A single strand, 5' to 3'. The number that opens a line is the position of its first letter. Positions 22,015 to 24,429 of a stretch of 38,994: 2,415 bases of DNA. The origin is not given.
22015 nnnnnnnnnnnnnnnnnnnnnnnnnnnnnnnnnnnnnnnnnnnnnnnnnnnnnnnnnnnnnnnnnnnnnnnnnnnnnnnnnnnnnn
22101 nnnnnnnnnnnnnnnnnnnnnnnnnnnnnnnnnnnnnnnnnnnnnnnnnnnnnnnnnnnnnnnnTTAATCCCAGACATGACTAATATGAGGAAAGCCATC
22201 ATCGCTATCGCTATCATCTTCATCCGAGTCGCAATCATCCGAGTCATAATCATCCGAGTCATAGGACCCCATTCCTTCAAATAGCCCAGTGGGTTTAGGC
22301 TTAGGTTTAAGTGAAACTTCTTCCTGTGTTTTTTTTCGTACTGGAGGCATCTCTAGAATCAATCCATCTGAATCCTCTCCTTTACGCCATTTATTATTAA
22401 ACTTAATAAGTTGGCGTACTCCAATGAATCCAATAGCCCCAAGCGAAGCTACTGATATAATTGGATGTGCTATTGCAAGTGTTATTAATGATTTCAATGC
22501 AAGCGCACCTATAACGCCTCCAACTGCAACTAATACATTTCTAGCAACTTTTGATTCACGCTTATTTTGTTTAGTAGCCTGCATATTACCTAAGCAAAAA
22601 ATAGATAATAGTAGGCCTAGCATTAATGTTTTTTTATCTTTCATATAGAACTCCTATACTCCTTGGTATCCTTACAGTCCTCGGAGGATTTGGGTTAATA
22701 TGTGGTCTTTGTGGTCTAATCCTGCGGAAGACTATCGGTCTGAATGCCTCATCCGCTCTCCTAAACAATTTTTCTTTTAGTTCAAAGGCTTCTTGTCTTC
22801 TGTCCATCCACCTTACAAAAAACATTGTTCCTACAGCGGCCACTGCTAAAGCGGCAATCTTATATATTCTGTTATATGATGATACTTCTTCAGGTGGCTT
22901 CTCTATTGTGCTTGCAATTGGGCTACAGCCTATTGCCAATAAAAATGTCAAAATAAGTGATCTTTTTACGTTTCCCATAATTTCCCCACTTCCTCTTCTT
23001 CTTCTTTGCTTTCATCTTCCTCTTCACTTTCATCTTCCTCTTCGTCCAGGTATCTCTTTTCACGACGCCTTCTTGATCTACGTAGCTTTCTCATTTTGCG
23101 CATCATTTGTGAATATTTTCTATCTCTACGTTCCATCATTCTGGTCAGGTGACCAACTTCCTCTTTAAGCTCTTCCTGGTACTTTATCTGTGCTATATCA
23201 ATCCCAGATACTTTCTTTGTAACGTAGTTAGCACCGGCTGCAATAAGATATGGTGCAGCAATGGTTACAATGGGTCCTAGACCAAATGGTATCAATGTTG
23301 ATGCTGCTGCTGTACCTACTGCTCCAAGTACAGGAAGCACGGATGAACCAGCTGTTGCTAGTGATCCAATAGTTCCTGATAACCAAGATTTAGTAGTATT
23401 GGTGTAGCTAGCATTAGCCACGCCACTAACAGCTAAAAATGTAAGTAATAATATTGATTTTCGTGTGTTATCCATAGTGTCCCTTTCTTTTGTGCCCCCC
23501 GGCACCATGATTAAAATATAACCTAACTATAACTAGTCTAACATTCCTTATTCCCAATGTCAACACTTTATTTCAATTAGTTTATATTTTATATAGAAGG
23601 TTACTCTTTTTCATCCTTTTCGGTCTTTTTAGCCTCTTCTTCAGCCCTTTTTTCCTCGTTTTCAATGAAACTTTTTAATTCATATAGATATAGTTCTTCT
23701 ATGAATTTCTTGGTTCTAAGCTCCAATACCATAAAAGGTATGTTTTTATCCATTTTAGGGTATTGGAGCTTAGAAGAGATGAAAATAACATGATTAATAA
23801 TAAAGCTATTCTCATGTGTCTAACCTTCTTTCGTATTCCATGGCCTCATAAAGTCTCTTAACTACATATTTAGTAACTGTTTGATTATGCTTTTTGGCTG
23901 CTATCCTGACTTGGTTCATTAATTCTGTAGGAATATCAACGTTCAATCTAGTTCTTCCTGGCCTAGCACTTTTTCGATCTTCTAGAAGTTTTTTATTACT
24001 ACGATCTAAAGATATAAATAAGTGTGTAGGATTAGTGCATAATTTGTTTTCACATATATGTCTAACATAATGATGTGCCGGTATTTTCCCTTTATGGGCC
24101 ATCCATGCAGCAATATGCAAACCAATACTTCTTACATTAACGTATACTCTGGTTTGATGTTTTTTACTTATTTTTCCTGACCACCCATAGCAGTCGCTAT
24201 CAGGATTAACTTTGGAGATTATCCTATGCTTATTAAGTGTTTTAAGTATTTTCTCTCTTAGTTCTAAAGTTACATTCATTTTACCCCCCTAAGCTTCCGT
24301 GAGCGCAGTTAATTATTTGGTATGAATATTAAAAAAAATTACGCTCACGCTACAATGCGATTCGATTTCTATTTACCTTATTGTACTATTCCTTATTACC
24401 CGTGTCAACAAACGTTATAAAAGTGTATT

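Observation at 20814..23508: Antisense island of seven secreted/membrane proteins inside the structural module: the best candidate for an undescribed system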

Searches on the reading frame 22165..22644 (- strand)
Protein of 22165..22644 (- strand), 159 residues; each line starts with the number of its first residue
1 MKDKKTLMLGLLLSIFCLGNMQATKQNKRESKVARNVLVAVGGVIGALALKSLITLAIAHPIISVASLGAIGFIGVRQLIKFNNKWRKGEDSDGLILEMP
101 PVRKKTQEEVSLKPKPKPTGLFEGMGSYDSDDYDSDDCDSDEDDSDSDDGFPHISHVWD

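Call 5: search_protein_families(library=pfam, max_evalue=1, proteins=[window:22165-22644:-])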
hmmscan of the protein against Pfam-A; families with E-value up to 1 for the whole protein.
window:22165-22644:- (159 aa): 3 families
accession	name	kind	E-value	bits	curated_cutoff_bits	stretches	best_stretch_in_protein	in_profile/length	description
PF02921.19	UCR_TM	-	0.016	16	23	1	25-58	25-58/66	Ubiquinol cytochrome reductase transmembrane region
PF05106.17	Phage_holin_3_1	-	0.03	15.2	23.8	1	42-84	52-93/99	Phage holin family (Lysis protein S)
PF12576.13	DUF3754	-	0.16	12.4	27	1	35-88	65-118/137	Protein of unknown function (DUF3754)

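Call 6: search_protein_families(library=phrogs, max_evalue=1, proteins=[window:22165-22644:-])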
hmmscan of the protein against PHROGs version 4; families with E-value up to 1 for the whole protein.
window:22165-22644:- (159 aa): 4 families
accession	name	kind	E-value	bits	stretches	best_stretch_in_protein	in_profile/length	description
phrog_126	-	lysis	0.0097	16.8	1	33-86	47-100/114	holin/anti-holin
phrog_38667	-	unknown function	0.066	13.6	0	64-97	34-66/204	-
phrog_29462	-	unknown function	0.36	11.8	1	104-150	115-161/207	-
phrog_7395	-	unknown function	0.42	11.6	1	25-86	23-85/146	-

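Call 34: search_protein_families(library=padloc, max_evalue=1, proteins=[window:22165-22644:-])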
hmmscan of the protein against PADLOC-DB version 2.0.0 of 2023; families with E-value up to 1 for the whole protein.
window:22165-22644:- (159 aa): 0 families

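Call 46: find_homologous_proteins(query=A4, max_evalue=0.001)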
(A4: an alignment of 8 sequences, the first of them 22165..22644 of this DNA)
Query A4 (8 sequences) (159 aa, profile of the alignment): 4 proteins with E <= 0.001 among 8000 candidates.
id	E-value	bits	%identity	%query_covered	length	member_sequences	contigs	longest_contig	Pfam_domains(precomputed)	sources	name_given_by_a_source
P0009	7.2e-51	190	27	31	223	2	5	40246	-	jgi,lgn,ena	-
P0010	1.8e-37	147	-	-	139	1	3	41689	-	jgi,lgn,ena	-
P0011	5.6e-34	136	22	48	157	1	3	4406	-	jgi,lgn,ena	-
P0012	6.2e-26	109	100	96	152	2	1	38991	-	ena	-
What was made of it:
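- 22165..22644 (-): e: 159 aa. Signal-like N-terminus, bilobed Gly/Ala hairpin with an invariant Pro (AHP turn), then a charged tail ending in DSDD repeats. Distant paralogue of g. The profile search finds only 4 proteins, on phage contigs of up to about 40 kb (call 46).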

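Call 87: search_protein_families(library=ncbifam, max_evalue=0.1, proteins=[window:22165-22644:-])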
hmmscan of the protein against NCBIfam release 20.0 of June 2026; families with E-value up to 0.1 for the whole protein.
window:22165-22644:- (159 aa): 1 family
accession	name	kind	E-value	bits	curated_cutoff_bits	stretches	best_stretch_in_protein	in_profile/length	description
NF033634.1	SLATT_1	domain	0.016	15.2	41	1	24-87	17-82/132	SLATT domain-containing protein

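Call 89: search_solved_structures(query=A4, max_evalue=1)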
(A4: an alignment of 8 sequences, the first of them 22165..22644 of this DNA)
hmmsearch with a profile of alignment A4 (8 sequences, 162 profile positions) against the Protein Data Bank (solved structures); distinct sequences matched with E-value up to 1: 2.
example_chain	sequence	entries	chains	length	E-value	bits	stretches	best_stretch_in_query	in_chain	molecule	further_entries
7qzr_E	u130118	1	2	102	0.012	18.9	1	1-27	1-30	Exported protein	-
8etq_A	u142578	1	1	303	0.31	14.3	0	115-157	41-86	k-cTRP5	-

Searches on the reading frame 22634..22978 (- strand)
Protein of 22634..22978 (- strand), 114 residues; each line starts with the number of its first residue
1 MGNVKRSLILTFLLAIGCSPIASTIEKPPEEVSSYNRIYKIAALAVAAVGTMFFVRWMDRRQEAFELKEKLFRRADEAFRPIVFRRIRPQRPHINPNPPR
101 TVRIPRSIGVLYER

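Call 5: search_protein_families(library=pfam, max_evalue=1, proteins=[window:22634-22978:-])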
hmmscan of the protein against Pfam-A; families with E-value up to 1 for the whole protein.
window:22634-22978:- (114 aa): 1 family
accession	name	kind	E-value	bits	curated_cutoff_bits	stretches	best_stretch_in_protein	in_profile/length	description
PF01292.26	Ni_hydr_CYTB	-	0.24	11.6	30.1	1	10-93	15-95/179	Prokaryotic cytochrome b561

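Call 6: search_protein_families(library=phrogs, max_evalue=1, proteins=[window:22634-22978:-])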
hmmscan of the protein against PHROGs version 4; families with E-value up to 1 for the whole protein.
window:22634-22978:- (114 aa): 3 families
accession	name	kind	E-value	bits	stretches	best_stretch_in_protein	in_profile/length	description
phrog_12212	-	unknown function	0.008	17.1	1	41-62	14-34/40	-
phrog_9801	-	unknown function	0.17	13.1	1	43-78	42-77/84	-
phrog_16594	-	unknown function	0.24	12.3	0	9-40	57-88/167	-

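Call 34: search_protein_families(library=padloc, max_evalue=1, proteins=[window:22634-22978:-])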
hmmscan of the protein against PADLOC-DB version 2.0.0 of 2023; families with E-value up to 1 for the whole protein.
window:22634-22978:- (114 aa): 0 families

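Call 87: search_protein_families(library=ncbifam, max_evalue=0.1, proteins=[window:22634-22978:-])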
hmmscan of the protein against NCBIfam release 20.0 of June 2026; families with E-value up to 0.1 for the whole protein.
window:22634-22978:- (114 aa): 0 families

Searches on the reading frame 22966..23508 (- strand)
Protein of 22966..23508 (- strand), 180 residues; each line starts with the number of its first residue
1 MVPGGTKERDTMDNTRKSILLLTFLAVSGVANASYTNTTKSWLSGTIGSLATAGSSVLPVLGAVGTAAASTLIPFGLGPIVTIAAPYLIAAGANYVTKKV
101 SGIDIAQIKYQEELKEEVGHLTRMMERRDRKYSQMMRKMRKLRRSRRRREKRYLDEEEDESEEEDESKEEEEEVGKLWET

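Call 5: search_protein_families(library=pfam, max_evalue=1, proteins=[window:22966-23508:-])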
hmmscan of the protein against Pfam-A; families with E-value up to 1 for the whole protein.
window:22966-23508:- (180 aa): 3 families
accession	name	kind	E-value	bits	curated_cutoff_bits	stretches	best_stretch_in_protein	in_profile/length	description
PF07267.16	Nucleo_P87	-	0.016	14.5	25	1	107-172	365-432/650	Nucleopolyhedrovirus capsid protein P87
PF15928.10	DUF4746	-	0.33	10.8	27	1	109-173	68-133/297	Domain of unknown function (DUF4746)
PF14812.11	PBP1_TM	-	0.61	10.8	27.8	0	130-174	11-55/85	Transmembrane domain of transglycosylase PBP1 at N-terminal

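Call 6: search_protein_families(library=phrogs, max_evalue=1, proteins=[window:22966-23508:-])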
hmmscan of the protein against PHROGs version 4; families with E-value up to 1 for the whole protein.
window:22966-23508:- (180 aa): 0 families

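Call 21: find_homologous_proteins(query=A2, max_evalue=0.001)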
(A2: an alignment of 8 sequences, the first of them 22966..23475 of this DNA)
Query A2 (8 sequences) (169 aa, profile of the alignment): 6 proteins with E <= 0.001 among 8000 candidates.
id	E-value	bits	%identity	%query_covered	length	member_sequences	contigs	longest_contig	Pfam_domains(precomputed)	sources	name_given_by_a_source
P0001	3.2e-63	231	77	57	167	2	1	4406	-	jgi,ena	-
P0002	2.0e-59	218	56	85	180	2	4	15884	-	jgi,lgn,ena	-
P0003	1.2e-56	209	72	51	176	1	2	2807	-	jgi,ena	-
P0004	5.7e-50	187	51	74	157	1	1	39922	-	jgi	jgi:hypothetical protein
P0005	4.6e-49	185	38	62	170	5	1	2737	-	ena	-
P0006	2.7e-48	182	42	49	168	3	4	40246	-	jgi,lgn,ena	-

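Call 34: search_protein_families(library=padloc, max_evalue=1, proteins=[window:22966-23508:-])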
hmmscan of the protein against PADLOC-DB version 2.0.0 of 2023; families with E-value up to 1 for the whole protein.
window:22966-23508:- (180 aa): 1 family
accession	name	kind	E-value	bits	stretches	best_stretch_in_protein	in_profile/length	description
PDLC03839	LeoA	-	0.0054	13.9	1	97-179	269-351/559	-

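Call 54: predict_structure(alignment_id=A5)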
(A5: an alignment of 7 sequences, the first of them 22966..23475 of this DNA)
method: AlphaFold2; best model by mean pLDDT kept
length: 169 residues; sequences in the alignment: 7
mean_pLDDT: 61.5   pTM: 0.30
mean pLDDT of the five models: 61.5, 60.8, 60.6, 58.9, 58.6
residues with pLDDT >= 90: 6; 70-90: 44; 50-70: 66; < 50: 53
segments of 3 or more residues with pLDDT < 50: 20-34, 36-63
pLDDT, mean of each block of 10 residues (from residue 1): 68 60 42 42 45 48 51 59 59 70 88 88 89 80 53 52 49
secondary structure, 60 per line:
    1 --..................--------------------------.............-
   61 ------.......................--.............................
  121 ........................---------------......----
elements in order: H3-20 H47-59 H67-89 H92-144 H160-165
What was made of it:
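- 22966..23475 (-): g: 169 aa. Sec-type signal (…VANA|S), Gly/Ala-rich hairpin with a PFGLGP turn, a long basic helix and an acidic tail. AF2 secondary structure at pLDDT 61 (call 54).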

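Call 84: find_related_loci(query=A11, collection=metagenome_contigs, flank=6000)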
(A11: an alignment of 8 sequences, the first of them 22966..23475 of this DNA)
Query A11 (169 aa) in metagenome_contigs; peptide patterns used: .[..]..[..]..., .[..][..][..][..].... (x = any residue, [..] = any of these).
489 stretches matched a pattern; 6 encode a relative of the query (tblastn E <= 1e-3); 6 distinct loci.
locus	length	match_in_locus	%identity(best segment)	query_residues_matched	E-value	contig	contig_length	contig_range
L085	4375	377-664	77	30-125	2e-50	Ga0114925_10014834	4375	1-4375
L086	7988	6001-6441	56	1-144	8e-48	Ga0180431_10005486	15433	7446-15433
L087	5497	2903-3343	56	1-144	8e-48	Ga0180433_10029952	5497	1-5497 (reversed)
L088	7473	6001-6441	56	1-144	8e-48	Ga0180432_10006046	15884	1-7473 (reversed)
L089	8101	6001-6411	63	18-157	8e-44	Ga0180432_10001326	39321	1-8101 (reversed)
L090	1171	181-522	68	30-143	1e-40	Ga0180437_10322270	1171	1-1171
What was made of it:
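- Tried and rejected: The metagenome scan for the g family returned only 6 contigs of at most 39 kb (call 84).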

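Call 87: search_protein_families(library=ncbifam, max_evalue=0.1, proteins=[window:22966-23475:-])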
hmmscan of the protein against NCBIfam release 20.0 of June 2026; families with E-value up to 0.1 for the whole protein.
window:22966-23475:- (169 aa): 0 families

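Call 88: search_solved_structures(query=A2, max_evalue=1)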
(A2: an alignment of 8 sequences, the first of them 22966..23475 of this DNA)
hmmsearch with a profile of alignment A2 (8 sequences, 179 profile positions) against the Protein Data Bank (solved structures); distinct sequences matched with E-value up to 1: 0.

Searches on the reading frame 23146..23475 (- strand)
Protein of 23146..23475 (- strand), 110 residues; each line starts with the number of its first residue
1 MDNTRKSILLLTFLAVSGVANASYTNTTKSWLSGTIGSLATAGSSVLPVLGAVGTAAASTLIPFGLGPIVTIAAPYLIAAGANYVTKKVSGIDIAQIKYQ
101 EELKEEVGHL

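Call 56: search_protein_representatives(alignment_id=A6)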
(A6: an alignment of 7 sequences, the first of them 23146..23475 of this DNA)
Query: 7 sequences, 113 profile positions. Proteins with E-value up to 0.001 (for the whole library): 7; up to 1e-10: 5; up to 1e-30: 2. The best 7 are listed.
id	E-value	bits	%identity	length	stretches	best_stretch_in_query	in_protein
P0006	8.4e-36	138.7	-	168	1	1-113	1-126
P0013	7.4e-34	132.4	-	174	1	1-113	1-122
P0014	3.6e-20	88.3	-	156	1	1-104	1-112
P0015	7.5e-19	84.1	-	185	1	1-112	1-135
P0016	2.4e-14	69.5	-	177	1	1-100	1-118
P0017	1.2e-07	47.9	-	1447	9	30-67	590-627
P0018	7.3e-05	39.0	-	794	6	34-68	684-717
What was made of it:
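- The g family has no cellular relative (calls 21, 56).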

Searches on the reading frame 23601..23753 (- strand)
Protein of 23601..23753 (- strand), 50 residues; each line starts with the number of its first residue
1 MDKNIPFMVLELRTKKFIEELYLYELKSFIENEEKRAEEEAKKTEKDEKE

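Call 5: search_protein_families(library=pfam, max_evalue=1, proteins=[window:23601-23753:-])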
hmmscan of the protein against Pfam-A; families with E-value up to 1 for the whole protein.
window:23601-23753:- (50 aa): 1 family
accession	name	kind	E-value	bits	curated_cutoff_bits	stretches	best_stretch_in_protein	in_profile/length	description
PF10775.14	ATP_sub_h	-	0.004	17.6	25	1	7-41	3-37/69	ATP synthase complex subunit h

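Call 6: search_protein_families(library=phrogs, max_evalue=1, proteins=[window:23601-23753:-])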
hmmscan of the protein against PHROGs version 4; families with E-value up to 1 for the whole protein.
window:23601-23753:- (50 aa): 0 families

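Call 87: search_protein_families(library=ncbifam, max_evalue=0.1, proteins=[window:23601-23753:-])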
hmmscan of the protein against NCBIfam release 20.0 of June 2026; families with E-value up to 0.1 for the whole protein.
window:23601-23753:- (50 aa): 0 families

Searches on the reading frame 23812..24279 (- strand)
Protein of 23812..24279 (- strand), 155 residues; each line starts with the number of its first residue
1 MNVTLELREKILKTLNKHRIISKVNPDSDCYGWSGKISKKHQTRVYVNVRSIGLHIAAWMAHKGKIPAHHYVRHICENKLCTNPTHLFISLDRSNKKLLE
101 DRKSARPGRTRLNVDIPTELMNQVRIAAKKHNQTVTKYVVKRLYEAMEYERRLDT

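Call 5: search_protein_families(library=pfam, max_evalue=1, proteins=[window:23812-24279:-])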
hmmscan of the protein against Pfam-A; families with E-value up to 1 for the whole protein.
window:23812-24279:- (155 aa): 5 families
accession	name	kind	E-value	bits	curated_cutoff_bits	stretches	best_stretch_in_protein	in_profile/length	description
PF13392.12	HNH_3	-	2.4e-10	40.3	24.8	1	54-89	3-38/46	HNH endonuclease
PF05551.17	zf-His_Me_endon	-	0.00014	22.5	27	1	28-97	29-92/131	Zinc-binding loop region of homing endonuclease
PF07878.17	RHH_5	-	0.0091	16.2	26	1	110-138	2-30/43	CopG-like RHH_1 or ribbon-helix-helix domain, RHH_5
PF12441.14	CopG_antitoxin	-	0.018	16.2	28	1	107-143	40-76/79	CopG antitoxin of type II toxin-antitoxin system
PF19891.5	DUF6364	-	0.15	13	27.3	1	110-139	3-32/70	Family of unknown function (DUF6364)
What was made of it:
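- On HNH_3 endonuclease (regulator gene 23812-24279): 40.3 bits against a cut-off of 24.8 (call 5).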

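Call 6: search_protein_families(library=phrogs, max_evalue=1, proteins=[window:23812-24279:-])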
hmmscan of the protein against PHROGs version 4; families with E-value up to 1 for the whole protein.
window:23812-24279:- (155 aa): 16 families
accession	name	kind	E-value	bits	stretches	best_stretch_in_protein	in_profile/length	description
phrog_1872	-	DNA, RNA and nucleotide metabolism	6.7e-18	66.1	1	18-146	21-158/166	endonuclease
phrog_3593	-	DNA, RNA and nucleotide metabolism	8.2e-16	59.3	1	13-109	52-151/210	HNH endonuclease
phrog_826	-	DNA, RNA and nucleotide metabolism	1.4e-13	52.1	1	9-96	63-155/281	HNH endonuclease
phrog_6254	-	DNA, RNA and nucleotide metabolism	4.9e-11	44.1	1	18-115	4-100/154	HNH endonuclease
phrog_59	-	DNA, RNA and nucleotide metabolism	5e-10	40.3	1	24-89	152-225/423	HNH endonuclease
phrog_4842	-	DNA, RNA and nucleotide metabolism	3.5e-08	34.4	1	16-90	63-138/154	HNH endonuclease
phrog_10495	-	DNA, RNA and nucleotide metabolism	5.3e-06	27.5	1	51-98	7-54/63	HNH endonuclease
phrog_1388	-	unknown function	0.0039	18.4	1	111-145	7-41/143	-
phrog_1492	-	DNA, RNA and nucleotide metabolism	0.0061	16.7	1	27-87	77-147/414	HNH endonuclease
phrog_99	-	DNA, RNA and nucleotide metabolism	0.013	16.2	1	20-84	127-190/383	HNH endonuclease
phrog_582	-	transcription regulation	0.017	16.4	1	96-149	44-97/105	Arc-like repressor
phrog_9151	-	moron, auxiliary metabolic gene and host takeover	0.022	16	1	103-148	65-110/119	HicB-like antitoxin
phrog_228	-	transcription regulation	0.074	13.8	1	109-153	10-54/251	Arc-like repressor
phrog_10531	-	unknown function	0.087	14.3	1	110-145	7-42/89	-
phrog_4578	-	DNA, RNA and nucleotide metabolism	0.13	13.1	1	50-80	10-40/130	HNH endonuclease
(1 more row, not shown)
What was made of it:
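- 23812..24279 (-): HNH_3 endonuclease domain fused to a C-terminal ribbon-helix-helix (Arc/CopG-like) domain. First gene of the cassette and candidate operator-binding autoregulator. RHH_5, CopG and Arc-like hits are sub-threshold (calls 5, 6).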

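Call 34: search_protein_families(library=padloc, max_evalue=1, proteins=[window:23812-24279:-])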
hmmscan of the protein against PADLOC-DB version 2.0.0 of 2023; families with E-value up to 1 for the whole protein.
window:23812-24279:- (155 aa): 1 family
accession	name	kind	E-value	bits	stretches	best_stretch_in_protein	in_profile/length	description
PDLC03704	HEase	-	0.00029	19.1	1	54-89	40-75/131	homing endonuclease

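Call 87: search_protein_families(library=ncbifam, max_evalue=0.1, proteins=[window:23812-24279:-])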
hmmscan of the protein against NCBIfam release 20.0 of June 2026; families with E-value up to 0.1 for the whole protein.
window:23812-24279:- (155 aa): 0 families
